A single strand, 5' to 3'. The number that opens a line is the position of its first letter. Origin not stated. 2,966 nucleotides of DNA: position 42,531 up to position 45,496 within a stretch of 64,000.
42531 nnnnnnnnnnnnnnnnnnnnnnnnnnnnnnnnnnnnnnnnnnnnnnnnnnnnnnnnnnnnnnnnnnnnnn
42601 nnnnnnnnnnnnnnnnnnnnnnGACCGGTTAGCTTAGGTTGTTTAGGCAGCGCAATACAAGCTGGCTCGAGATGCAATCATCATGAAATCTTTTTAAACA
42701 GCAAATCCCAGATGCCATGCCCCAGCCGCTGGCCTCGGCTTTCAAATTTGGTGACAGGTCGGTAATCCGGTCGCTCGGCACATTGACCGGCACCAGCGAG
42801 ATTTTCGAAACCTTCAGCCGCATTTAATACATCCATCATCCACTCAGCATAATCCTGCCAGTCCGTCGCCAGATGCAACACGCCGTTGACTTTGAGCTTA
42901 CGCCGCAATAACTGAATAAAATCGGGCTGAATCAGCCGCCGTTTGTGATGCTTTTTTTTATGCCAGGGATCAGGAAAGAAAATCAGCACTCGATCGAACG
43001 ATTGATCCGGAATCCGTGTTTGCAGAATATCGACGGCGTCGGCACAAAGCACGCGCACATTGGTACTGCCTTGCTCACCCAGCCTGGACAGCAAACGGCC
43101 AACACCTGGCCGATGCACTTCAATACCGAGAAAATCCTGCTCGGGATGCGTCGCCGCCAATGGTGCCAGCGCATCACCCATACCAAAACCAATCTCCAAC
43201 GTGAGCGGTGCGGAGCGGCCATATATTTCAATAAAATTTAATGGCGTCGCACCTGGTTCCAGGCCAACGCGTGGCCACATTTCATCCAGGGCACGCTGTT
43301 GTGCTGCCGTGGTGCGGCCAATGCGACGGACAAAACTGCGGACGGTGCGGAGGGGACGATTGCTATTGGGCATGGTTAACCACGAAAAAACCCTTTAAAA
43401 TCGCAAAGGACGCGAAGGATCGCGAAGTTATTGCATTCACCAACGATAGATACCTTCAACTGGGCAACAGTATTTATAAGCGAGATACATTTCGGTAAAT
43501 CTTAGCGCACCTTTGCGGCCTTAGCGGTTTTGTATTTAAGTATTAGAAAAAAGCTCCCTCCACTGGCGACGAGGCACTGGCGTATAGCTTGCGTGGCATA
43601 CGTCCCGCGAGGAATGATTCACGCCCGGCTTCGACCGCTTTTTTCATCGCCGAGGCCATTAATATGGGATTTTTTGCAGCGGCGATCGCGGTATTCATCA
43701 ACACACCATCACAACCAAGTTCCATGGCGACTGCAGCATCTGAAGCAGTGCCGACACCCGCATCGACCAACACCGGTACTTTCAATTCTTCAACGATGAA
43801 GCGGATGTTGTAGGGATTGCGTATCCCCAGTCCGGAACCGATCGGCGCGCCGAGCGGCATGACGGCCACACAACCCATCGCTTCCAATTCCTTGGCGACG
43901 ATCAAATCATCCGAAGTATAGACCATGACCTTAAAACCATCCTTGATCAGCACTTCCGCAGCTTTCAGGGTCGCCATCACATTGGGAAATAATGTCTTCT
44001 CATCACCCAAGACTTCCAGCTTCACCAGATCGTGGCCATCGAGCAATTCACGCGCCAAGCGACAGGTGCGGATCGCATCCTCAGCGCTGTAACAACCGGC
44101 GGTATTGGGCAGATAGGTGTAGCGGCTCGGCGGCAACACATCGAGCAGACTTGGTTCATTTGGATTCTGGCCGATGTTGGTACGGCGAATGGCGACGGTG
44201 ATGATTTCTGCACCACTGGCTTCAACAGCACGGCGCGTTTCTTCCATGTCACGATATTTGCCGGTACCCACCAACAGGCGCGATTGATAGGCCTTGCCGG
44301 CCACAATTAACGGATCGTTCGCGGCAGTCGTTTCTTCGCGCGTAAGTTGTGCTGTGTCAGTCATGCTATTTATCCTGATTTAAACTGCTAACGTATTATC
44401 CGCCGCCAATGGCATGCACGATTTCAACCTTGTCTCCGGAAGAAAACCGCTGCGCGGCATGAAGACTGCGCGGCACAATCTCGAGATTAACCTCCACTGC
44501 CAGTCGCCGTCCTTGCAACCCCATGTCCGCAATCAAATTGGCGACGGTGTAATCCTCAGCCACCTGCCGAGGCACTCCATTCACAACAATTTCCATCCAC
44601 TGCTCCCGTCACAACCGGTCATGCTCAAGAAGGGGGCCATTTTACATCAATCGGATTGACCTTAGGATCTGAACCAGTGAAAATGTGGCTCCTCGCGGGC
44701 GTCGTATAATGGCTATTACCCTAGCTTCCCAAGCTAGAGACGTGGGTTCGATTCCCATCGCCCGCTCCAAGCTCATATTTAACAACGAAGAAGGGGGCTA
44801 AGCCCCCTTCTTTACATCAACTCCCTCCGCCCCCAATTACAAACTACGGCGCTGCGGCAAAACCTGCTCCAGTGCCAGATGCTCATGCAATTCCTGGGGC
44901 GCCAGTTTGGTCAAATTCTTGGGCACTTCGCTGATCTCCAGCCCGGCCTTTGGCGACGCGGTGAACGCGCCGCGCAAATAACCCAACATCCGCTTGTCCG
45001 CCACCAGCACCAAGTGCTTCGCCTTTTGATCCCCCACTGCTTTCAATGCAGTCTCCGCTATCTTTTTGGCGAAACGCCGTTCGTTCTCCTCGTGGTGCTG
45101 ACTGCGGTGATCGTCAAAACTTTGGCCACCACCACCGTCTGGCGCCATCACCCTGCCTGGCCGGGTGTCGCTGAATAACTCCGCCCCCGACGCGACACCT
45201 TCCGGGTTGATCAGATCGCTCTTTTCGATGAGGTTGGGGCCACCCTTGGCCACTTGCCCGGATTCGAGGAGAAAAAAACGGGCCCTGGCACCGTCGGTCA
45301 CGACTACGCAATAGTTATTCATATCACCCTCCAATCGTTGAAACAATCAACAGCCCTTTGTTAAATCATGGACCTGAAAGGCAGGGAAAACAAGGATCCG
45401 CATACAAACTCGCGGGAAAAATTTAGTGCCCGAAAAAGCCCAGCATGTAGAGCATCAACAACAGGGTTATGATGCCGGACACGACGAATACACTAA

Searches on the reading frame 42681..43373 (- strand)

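Call 44: search_protein_families(library=pfam, proteins=[window:42681-43373:-], max_evalue=0.001)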
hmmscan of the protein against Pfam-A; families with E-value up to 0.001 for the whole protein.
window:42681-43373:- (230 aa): 4 families
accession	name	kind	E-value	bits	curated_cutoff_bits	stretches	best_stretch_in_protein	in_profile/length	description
PF02390.23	Methyltransf_4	-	1e-58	198.1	24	1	55-224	2-173/173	Putative methyltransferase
PF13649.12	Methyltransf_25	-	5e-07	30.8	27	1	59-143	2-81/97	Methyltransferase domain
PF08242.18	Methyltransf_12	-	0.0004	21.5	30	0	59-132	1-72/98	Methyltransferase domain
PF08241.18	Methyltransf_11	-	0.00069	20.6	21.2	0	59-133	1-68/95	Methyltransferase domain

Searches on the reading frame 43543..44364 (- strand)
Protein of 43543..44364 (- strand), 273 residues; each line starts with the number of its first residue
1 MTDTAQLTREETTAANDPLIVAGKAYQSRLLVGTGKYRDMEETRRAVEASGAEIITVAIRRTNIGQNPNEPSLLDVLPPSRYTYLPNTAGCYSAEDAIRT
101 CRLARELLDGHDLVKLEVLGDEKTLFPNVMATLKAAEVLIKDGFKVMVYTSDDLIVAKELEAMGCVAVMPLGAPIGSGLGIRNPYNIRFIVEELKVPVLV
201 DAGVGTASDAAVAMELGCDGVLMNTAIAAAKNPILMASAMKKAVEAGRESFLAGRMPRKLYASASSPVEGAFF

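Call 44: search_protein_families(library=pfam, proteins=[window:43543-44364:-], max_evalue=0.001)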
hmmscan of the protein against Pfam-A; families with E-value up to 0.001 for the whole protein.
window:43543-44364:- (273 aa): 2 families
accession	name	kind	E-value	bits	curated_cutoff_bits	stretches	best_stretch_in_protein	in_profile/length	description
PF05690.20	ThiG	-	4e-112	374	23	1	21-267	2-247/247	Thiazole biosynthesis protein ThiG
PF00977.27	His_biosynth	-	1.1e-05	25.4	23.6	1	187-242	65-118/228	Histidine biosynthesis protein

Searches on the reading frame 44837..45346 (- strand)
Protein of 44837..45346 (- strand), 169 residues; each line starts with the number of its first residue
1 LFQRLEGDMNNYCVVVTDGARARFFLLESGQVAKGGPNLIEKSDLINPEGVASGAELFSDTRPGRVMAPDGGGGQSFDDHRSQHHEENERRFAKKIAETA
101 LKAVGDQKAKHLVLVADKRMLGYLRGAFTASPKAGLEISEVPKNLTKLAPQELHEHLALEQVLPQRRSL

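Call 44: search_protein_families(library=pfam, proteins=[window:44837-45346:-], max_evalue=0.001)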
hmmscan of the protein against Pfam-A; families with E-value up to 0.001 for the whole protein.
window:44837-45346:- (169 aa): 5 families
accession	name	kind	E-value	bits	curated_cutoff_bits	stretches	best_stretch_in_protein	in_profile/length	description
PF10116.14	Host_attach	-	6.6e-30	104.9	26.7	1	13-157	1-138/138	Protein required for attachment to host cells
PF18856.6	baeRF_family12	-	2.3e-21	77.3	27.7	1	13-157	3-138/138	Bacterial archaeo-eukaryotic release factor family 12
PF18854.6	baeRF_family10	-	7.3e-08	33.2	27.1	1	10-129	14-112/143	Bacterial archaeo-eukaryotic release factor family 10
PF18846.6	baeRF_family5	-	9.4e-05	23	27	1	74-152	52-125/132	Bacterial archaeo-eukaryotic release factor family 5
PF18845.6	baeRF_family3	-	0.00044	21.1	31.5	1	69-157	41-125/168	Bacterial archaeo-eukaryotic release factor family 3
